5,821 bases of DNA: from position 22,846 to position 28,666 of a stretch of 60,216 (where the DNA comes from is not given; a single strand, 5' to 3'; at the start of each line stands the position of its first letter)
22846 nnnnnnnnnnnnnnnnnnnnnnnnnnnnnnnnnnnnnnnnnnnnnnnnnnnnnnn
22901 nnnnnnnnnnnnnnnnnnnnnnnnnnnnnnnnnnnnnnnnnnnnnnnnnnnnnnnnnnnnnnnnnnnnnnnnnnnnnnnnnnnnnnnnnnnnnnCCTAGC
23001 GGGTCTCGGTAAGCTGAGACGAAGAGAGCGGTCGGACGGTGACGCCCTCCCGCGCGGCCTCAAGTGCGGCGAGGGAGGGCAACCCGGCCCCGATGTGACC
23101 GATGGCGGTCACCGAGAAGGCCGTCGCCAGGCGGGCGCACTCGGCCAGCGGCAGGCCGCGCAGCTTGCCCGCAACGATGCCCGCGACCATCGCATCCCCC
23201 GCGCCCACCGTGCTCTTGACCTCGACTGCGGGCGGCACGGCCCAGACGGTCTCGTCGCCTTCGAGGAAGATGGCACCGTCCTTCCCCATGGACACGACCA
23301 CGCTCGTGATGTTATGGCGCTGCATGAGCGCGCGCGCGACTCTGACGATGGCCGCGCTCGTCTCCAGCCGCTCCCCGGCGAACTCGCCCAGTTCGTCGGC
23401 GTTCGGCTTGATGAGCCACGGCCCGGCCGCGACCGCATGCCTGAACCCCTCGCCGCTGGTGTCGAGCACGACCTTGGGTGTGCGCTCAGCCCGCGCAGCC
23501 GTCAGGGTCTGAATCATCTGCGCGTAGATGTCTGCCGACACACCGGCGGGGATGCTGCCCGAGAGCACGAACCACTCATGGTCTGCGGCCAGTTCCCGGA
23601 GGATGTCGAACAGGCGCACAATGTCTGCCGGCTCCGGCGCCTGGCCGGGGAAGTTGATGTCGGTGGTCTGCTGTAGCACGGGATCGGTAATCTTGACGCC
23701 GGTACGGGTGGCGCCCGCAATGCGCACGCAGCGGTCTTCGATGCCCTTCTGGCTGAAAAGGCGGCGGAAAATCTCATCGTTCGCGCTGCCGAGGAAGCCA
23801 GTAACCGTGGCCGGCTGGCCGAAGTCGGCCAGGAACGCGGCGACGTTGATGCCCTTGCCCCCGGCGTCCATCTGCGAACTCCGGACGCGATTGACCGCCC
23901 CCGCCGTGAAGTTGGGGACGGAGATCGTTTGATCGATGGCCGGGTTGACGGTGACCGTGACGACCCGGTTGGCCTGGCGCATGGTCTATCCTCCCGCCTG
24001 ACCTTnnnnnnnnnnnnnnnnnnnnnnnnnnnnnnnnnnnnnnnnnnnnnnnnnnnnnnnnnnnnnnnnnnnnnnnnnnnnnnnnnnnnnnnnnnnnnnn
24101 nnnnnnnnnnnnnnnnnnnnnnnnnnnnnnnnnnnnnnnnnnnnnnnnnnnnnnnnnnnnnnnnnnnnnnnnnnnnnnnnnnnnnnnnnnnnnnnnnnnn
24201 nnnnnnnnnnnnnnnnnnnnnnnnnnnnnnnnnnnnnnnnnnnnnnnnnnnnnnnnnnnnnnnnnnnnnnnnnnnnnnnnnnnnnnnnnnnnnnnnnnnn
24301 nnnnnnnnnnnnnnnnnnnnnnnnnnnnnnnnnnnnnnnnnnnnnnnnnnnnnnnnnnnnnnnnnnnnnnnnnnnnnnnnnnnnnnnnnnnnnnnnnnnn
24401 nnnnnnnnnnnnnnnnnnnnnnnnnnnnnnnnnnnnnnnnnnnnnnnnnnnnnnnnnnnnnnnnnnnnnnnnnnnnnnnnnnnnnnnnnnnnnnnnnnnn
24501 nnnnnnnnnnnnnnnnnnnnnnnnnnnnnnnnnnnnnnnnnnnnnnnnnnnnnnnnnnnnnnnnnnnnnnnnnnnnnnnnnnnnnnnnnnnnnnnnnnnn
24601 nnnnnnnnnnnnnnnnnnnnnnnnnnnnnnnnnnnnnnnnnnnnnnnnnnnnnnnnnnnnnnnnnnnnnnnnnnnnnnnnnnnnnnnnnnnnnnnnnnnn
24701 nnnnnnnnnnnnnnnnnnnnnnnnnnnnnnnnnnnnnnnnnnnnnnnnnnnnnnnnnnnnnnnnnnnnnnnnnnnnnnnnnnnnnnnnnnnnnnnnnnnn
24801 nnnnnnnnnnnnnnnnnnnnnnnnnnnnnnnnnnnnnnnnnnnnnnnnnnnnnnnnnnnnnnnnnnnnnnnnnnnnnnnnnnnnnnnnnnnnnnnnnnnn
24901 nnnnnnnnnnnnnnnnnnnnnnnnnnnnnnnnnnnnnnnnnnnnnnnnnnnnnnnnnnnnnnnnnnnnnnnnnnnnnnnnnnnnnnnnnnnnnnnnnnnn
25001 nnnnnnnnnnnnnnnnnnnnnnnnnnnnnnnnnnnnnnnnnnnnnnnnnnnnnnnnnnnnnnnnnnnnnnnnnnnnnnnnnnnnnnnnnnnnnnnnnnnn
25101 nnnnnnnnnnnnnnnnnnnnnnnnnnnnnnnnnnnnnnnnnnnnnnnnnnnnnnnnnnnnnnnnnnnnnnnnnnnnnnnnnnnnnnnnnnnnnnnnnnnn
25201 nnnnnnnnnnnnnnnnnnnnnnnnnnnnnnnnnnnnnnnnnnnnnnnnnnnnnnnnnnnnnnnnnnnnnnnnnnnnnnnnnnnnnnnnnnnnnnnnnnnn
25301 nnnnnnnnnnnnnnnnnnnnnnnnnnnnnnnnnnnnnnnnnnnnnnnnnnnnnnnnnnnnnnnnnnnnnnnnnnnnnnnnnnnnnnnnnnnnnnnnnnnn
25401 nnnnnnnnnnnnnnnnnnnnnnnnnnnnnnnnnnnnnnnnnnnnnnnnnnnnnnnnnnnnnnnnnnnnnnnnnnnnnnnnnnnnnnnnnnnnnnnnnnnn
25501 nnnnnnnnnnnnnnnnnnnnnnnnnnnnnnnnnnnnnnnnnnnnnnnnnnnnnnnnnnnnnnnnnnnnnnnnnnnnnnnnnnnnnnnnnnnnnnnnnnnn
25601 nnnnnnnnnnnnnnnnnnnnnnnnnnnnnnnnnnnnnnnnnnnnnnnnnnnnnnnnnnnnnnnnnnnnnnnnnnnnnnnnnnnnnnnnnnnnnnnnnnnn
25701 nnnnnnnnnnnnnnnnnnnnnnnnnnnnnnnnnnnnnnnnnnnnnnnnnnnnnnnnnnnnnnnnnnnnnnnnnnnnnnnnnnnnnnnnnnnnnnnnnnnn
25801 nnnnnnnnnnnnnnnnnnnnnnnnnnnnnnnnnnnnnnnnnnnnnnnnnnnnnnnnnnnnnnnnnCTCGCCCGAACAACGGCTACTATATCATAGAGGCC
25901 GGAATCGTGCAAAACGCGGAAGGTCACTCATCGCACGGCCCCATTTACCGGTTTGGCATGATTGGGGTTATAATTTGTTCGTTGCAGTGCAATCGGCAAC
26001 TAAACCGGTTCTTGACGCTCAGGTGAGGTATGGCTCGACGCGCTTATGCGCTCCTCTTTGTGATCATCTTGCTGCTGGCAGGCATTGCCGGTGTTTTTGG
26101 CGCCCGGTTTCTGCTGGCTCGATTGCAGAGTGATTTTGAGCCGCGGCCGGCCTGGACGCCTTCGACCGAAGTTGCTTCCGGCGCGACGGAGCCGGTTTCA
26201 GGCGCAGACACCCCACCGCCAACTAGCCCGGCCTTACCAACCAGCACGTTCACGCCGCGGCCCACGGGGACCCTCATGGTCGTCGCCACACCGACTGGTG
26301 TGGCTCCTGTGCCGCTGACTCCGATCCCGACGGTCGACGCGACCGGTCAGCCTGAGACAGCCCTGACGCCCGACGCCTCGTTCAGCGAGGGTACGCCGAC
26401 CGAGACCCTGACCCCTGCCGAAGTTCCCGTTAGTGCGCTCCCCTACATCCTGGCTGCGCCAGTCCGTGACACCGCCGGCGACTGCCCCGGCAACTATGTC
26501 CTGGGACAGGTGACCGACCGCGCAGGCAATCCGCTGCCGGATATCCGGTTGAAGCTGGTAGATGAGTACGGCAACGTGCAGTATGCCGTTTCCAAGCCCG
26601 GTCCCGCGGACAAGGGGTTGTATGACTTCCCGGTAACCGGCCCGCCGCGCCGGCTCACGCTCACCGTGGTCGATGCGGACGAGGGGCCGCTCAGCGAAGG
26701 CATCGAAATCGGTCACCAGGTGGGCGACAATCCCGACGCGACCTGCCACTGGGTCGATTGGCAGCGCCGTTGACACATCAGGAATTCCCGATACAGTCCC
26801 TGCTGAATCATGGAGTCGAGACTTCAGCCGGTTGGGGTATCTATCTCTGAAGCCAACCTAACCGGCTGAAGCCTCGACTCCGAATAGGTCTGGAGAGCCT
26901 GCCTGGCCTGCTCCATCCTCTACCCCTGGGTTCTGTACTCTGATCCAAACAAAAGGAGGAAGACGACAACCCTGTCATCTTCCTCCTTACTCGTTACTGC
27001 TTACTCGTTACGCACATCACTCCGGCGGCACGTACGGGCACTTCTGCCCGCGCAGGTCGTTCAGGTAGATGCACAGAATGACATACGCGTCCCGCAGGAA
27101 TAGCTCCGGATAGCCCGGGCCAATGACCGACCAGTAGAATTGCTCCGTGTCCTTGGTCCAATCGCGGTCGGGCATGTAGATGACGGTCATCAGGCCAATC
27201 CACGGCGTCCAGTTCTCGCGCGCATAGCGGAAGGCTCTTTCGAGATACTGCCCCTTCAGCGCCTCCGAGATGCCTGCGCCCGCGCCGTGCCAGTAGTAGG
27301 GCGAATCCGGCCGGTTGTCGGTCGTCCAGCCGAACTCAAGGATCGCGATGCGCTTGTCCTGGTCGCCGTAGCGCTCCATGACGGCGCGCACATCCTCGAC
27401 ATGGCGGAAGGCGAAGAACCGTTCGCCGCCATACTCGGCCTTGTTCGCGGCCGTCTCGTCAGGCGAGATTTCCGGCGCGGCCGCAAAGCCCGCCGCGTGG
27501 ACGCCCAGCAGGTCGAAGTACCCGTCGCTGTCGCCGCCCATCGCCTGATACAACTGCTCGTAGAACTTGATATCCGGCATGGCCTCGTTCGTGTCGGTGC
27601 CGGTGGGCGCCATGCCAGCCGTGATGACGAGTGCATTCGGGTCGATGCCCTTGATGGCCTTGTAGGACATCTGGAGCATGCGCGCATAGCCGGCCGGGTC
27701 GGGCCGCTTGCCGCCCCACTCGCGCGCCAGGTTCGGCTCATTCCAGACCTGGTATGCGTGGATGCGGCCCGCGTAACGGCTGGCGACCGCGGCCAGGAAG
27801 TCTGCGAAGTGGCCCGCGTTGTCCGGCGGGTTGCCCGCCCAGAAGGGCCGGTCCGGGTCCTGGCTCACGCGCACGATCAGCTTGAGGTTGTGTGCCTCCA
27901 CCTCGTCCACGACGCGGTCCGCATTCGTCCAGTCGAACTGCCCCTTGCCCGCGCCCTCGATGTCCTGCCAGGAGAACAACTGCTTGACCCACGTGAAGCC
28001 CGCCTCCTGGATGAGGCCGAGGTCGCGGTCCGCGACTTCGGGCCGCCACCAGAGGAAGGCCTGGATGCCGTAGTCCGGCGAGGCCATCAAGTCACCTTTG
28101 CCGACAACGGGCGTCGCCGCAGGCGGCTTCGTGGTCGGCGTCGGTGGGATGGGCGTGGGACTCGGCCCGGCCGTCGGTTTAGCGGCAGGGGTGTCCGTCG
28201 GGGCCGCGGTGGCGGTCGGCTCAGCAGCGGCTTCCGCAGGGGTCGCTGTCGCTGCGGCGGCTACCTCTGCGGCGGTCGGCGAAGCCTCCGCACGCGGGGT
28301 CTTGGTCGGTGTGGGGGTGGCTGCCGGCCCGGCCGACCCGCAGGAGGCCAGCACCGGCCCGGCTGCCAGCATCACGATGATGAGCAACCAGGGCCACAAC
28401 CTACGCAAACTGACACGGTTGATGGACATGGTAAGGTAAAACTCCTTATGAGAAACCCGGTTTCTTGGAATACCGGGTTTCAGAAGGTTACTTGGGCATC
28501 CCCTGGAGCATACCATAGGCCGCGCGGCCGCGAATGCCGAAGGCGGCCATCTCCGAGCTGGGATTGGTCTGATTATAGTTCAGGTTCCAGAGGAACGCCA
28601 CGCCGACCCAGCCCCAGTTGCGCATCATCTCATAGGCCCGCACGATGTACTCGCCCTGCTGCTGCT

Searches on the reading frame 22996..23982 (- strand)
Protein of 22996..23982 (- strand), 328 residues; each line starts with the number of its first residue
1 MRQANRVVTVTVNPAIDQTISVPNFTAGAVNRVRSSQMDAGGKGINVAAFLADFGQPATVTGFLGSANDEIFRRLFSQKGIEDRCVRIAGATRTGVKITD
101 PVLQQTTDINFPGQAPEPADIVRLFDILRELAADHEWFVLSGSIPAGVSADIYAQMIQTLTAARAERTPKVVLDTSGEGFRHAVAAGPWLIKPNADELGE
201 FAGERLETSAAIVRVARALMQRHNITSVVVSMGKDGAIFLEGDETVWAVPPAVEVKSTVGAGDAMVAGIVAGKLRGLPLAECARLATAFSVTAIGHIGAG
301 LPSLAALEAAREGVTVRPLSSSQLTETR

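Call 5: search_protein_families(library=pfam, proteins=[window:22996-23982:-], max_evalue=0.01)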
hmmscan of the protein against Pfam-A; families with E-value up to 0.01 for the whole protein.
window:22996-23982:- (328 aa): 3 families
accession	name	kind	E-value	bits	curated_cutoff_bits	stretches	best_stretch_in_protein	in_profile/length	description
PF00294.29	PfkB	-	4.6e-53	180.9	25.8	1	16-302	12-298/302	pfkB family carbohydrate kinase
PF08543.17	Phos_pyr_kin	-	5.6e-07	29.6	27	1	189-295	121-233/246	Phosphomethylpyrimidine kinase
PF25270.1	Khk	-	0.0088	15.7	35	0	37-80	80-123/365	Prokaryotic ketohexokinase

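Call 11: find_encoding_contigs(protein=window:22996-23982:-, flank=10000, max_places=10)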
Protein window:22996-23982:- (328 aa): no gene with exactly this product is on record in the collection.

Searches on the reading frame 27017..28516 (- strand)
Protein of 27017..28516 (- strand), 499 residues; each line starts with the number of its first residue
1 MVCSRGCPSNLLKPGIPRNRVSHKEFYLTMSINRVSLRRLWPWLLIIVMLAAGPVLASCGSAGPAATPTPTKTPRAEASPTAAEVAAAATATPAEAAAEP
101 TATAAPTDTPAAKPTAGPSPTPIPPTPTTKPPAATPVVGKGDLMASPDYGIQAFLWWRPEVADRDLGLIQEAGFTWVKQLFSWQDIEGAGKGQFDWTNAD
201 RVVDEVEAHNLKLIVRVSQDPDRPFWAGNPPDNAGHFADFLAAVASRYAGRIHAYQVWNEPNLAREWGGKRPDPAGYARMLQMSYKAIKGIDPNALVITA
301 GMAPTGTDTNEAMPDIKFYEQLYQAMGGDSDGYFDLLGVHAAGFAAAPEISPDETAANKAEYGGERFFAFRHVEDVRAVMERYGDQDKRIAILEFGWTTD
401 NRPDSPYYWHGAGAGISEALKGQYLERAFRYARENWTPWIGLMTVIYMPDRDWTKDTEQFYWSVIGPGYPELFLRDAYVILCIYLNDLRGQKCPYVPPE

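Call 6: search_protein_families(library=pfam, proteins=[window:27017-28516:-], max_evalue=0.01)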
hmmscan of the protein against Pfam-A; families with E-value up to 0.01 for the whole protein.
window:27017-28516:- (499 aa): 3 families
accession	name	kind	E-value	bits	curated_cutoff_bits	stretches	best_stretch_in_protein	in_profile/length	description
PF02449.21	Glyco_hydro_42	-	4.9e-06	26.6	21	1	157-218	7-68/376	Beta-galactosidase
PF00331.26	Glyco_hydro_10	-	3.3e-05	23.7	22.1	1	190-262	53-130/311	Glycosyl hydrolase family 10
PF01373.23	Glyco_hydro_14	-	0.00012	21.6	27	1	163-218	19-74/402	Glycosyl hydrolase family 14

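Call 10: find_encoding_contigs(protein=window:27017-28516:-, flank=10000, max_places=10)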
Protein window:27017-28516:- (499 aa): no gene with exactly this product is on record in the collection.

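Call 44: search_protein_families(library=phrogs, proteins=[window:27017-28516:-], max_evalue=0.001)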
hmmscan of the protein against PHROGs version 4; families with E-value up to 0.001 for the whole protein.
window:27017-28516:- (499 aa): 0 families

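Call 61: search_protein_families(library=ncbifam, proteins=[window:27017-28516:-], max_evalue=0.00001)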
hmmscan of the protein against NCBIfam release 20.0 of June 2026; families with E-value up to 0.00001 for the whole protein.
window:27017-28516:- (499 aa): 0 families
